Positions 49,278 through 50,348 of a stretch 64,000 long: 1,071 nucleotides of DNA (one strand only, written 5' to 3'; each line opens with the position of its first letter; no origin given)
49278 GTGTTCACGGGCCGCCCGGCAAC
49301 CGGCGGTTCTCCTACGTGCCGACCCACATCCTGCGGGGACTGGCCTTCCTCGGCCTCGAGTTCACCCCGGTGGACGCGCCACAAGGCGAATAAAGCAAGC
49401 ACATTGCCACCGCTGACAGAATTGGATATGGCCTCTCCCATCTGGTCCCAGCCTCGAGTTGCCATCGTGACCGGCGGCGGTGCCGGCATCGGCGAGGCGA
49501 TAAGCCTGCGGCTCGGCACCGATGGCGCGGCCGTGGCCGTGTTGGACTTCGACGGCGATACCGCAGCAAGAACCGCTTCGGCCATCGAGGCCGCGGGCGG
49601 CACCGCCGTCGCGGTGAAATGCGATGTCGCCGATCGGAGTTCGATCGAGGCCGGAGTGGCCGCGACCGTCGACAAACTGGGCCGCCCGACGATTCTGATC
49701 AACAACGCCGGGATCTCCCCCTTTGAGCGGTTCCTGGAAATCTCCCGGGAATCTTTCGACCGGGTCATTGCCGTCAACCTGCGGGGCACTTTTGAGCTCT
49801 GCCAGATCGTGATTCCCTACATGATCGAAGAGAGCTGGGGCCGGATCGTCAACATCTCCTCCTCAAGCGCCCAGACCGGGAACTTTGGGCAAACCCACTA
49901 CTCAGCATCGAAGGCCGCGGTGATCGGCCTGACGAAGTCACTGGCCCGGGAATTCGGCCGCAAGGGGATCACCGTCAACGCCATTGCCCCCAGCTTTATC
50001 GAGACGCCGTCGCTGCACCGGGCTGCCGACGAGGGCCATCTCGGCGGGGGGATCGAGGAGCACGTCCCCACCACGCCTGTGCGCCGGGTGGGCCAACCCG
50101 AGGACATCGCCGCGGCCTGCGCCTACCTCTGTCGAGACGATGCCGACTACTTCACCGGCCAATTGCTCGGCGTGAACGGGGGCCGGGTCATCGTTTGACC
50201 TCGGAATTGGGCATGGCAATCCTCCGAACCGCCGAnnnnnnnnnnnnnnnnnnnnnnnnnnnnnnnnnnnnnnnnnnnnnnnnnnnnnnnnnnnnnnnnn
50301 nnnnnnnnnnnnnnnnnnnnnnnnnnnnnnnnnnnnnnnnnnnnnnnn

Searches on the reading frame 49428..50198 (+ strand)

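Call 67: search_protein_families(library=pfam, proteins=[window:49428-50198:+], max_evalue=0.001)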
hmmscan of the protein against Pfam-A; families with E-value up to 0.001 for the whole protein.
window:49428-50198:+ (256 aa): 5 families
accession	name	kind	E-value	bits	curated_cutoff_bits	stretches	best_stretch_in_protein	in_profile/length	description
PF13561.12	adh_short_C2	-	3.7e-64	217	27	1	19-252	6-234/236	Enoyl-(Acyl carrier protein) reductase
PF00106.31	adh_short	-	1e-60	205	26.6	1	10-198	1-189/195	short chain dehydrogenase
PF08659.16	KR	-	1.1e-14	55.2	22.6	1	13-183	4-173/180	KR domain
PF23441.1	SDR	-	5.7e-06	26.3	27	1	46-253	49-255/258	SDR-like rossmann domain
PF01370.27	Epimerase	-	3.5e-05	23.8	20.9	1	13-185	2-172/240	NAD dependent epimerase/dehydratase family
